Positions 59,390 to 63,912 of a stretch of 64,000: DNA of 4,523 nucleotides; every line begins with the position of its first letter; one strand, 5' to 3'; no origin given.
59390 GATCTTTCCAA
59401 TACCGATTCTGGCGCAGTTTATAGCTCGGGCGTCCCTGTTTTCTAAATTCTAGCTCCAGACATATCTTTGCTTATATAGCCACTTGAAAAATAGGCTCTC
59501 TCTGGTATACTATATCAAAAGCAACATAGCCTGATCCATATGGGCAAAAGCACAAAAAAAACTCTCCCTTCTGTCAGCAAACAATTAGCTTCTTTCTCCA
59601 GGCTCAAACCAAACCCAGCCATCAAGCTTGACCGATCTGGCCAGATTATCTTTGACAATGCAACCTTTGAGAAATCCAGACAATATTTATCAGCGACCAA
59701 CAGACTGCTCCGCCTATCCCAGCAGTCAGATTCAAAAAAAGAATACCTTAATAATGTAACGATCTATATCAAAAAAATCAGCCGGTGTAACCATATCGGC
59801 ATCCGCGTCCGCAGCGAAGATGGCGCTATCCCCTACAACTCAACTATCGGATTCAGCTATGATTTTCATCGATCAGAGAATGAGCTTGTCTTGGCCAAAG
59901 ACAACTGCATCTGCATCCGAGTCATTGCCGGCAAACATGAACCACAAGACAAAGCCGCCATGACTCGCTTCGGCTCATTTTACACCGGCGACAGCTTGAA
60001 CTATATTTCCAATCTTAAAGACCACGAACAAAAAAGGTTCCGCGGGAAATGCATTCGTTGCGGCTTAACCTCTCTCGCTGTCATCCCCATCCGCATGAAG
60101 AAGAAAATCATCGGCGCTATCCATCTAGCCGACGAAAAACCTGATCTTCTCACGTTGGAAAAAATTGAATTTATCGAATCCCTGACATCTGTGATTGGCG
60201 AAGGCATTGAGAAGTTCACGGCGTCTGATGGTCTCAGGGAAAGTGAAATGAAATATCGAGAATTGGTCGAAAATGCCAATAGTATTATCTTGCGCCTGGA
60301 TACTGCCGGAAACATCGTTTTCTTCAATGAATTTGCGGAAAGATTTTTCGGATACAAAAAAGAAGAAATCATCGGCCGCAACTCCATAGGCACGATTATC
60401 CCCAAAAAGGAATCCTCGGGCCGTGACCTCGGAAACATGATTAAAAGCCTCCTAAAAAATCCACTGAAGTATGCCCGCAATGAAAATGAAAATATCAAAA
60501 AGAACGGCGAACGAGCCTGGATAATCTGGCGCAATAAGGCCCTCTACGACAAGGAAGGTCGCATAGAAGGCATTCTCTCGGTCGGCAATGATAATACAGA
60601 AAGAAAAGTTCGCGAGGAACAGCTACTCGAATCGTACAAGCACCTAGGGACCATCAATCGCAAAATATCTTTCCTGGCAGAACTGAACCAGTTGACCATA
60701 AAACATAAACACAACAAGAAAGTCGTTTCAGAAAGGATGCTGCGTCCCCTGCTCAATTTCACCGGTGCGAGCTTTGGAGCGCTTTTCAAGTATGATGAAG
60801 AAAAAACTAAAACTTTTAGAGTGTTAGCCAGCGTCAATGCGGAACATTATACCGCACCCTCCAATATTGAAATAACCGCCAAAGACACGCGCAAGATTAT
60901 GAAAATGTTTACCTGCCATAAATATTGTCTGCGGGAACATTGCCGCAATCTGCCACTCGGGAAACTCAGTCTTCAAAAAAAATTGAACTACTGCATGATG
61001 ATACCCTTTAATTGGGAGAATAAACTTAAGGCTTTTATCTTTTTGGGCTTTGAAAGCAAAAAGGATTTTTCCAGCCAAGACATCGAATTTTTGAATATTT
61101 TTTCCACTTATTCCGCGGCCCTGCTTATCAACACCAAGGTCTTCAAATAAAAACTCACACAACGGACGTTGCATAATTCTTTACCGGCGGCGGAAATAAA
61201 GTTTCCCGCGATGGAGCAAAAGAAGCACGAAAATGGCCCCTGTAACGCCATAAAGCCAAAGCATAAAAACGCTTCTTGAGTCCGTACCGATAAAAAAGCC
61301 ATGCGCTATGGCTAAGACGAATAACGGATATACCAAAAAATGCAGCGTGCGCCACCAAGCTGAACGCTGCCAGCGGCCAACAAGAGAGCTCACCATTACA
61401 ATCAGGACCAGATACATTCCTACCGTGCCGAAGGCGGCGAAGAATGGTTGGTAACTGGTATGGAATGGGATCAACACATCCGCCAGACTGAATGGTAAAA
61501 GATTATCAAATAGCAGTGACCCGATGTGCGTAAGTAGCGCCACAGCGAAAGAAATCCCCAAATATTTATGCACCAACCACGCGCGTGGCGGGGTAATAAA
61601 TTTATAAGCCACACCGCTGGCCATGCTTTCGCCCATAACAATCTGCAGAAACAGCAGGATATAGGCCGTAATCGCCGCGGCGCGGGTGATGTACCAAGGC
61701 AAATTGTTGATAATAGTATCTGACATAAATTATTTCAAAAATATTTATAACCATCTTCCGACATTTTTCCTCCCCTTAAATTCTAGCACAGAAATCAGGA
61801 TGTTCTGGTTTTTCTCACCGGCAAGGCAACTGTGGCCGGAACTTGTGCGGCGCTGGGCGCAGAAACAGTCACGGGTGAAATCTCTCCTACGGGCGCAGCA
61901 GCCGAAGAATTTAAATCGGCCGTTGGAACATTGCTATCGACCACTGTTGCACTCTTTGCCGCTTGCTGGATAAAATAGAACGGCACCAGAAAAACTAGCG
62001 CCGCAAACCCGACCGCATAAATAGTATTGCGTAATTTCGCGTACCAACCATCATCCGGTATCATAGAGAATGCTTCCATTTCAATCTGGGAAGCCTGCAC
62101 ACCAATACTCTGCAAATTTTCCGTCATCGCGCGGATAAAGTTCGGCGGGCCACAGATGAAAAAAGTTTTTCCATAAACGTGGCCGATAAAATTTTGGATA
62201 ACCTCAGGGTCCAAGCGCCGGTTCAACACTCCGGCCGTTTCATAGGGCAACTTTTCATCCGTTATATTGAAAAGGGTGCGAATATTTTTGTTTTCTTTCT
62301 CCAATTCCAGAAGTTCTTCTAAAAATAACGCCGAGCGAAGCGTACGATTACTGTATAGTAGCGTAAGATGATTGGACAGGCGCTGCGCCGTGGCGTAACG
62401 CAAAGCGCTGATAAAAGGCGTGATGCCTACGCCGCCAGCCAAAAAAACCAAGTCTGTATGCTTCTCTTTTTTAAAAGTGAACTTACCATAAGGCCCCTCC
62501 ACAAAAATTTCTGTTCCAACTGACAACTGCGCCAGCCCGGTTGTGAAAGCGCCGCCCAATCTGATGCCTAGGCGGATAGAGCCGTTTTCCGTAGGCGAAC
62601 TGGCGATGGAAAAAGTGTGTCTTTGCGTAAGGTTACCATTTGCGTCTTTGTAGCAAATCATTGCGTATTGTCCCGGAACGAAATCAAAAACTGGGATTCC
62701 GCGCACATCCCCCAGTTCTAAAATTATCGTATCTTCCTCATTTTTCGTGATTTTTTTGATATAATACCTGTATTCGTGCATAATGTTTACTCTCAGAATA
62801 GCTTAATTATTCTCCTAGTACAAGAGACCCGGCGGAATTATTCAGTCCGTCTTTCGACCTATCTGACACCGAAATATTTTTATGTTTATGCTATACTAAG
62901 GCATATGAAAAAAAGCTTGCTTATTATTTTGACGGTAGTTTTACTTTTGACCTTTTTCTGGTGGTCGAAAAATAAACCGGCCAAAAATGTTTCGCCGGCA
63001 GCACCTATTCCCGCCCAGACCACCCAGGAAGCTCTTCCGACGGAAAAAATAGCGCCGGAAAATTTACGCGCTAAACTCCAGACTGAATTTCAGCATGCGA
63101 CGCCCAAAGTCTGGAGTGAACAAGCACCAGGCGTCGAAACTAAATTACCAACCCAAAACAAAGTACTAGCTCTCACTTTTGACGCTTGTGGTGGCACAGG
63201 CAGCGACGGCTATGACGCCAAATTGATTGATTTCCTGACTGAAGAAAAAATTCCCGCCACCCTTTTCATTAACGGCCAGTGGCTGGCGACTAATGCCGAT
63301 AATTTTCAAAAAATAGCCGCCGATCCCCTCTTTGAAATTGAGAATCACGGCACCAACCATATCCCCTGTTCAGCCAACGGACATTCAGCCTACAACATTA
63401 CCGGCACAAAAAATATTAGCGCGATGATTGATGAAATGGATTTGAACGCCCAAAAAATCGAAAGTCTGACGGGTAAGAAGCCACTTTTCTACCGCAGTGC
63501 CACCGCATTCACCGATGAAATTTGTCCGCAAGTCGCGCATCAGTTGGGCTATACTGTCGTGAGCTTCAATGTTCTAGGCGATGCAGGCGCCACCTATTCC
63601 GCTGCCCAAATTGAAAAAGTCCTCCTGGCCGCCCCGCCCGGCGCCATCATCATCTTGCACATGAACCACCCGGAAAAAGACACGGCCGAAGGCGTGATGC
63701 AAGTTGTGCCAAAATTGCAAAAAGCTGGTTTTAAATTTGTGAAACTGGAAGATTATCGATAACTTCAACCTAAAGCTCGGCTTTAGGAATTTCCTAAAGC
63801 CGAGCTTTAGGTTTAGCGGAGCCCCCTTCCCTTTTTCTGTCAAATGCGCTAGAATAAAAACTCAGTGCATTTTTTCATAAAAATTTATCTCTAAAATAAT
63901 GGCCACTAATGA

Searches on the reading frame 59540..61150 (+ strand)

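Call 39: search_protein_families(library=pfam, proteins=[window:59540-61150:+])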
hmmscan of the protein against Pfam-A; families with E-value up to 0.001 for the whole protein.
window:59540-61150:+ (536 aa): 8 families
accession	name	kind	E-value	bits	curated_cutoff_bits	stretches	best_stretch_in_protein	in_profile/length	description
PF00989.32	PAS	-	1.7e-13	51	22.6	1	239-351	3-112/113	PAS fold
PF13185.12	GAF_2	-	1.7e-11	44.9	28.6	2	155-224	68-136/136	GAF domain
PF13426.13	PAS_9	-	5.8e-11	43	27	1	248-354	3-103/103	PAS domain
PF13188.13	PAS_8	-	1.1e-06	28.7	21.8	1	238-285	2-49/65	PAS domain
PF08448.16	PAS_4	-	1.1e-05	26.1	23.1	1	244-356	2-109/110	PAS fold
PF08447.18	PAS_3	-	1.7e-05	25.4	25.6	1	260-347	2-87/89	PAS fold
PF13492.12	GAF_3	-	3.5e-05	24.6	27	0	174-224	78-128/129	GAF domain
PF01590.32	GAF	-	0.00013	22.9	22.4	0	167-220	74-130/133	GAF domain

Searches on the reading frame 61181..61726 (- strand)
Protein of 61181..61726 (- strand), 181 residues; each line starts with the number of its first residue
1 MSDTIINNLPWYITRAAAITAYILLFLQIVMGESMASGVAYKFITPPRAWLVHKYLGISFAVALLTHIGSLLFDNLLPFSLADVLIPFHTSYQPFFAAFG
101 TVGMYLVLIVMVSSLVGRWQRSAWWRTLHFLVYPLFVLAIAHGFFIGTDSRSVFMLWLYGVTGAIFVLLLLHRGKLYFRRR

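Call 39: search_protein_families(library=pfam, proteins=[window:61181-61726:-])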
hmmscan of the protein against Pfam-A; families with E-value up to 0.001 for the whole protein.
window:61181-61726:- (181 aa): 1 family
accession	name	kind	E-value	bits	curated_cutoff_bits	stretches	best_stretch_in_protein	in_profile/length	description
PF01794.25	Ferric_reduct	-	9.6e-06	26.1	28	1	18-140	2-121/121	Ferric reductase like transmembrane component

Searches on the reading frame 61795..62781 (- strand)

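Call 39: search_protein_families(library=pfam, proteins=[window:61795-62781:-])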
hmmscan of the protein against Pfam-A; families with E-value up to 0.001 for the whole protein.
window:61795-62781:- (328 aa): 4 families
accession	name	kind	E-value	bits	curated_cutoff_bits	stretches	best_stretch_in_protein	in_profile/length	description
PF00175.26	NAD_binding_1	-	8.9e-13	49.3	22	1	113-219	1-107/109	Oxidoreductase NAD-binding domain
PF00970.30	FAD_binding_6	-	2e-09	38.1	21.1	1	10-102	6-98/99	Oxidoreductase FAD-binding domain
PF08022.18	FAD_binding_8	-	2.6e-06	27.9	22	1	15-100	13-107/109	FAD-binding domain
PF08030.17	NAD_binding_6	-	3.5e-05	24.3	22.2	1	109-169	2-70/156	Ferric reductase NAD binding domain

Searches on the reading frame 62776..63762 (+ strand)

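Call 39: search_protein_families(library=pfam, proteins=[window:62776-63762:+])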
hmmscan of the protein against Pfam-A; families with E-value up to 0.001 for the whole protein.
window:62776-63762:+ (328 aa): 2 families
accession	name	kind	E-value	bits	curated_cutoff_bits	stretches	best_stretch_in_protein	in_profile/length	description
PF01522.26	Polysacc_deac_1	-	7.7e-21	74.8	23.1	1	125-262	3-124/124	Polysaccharide deacetylase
PF04748.18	Polysacc_deac_2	-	0.00059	19.4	27.5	1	217-325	102-209/212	Divergent polysaccharide deacetylase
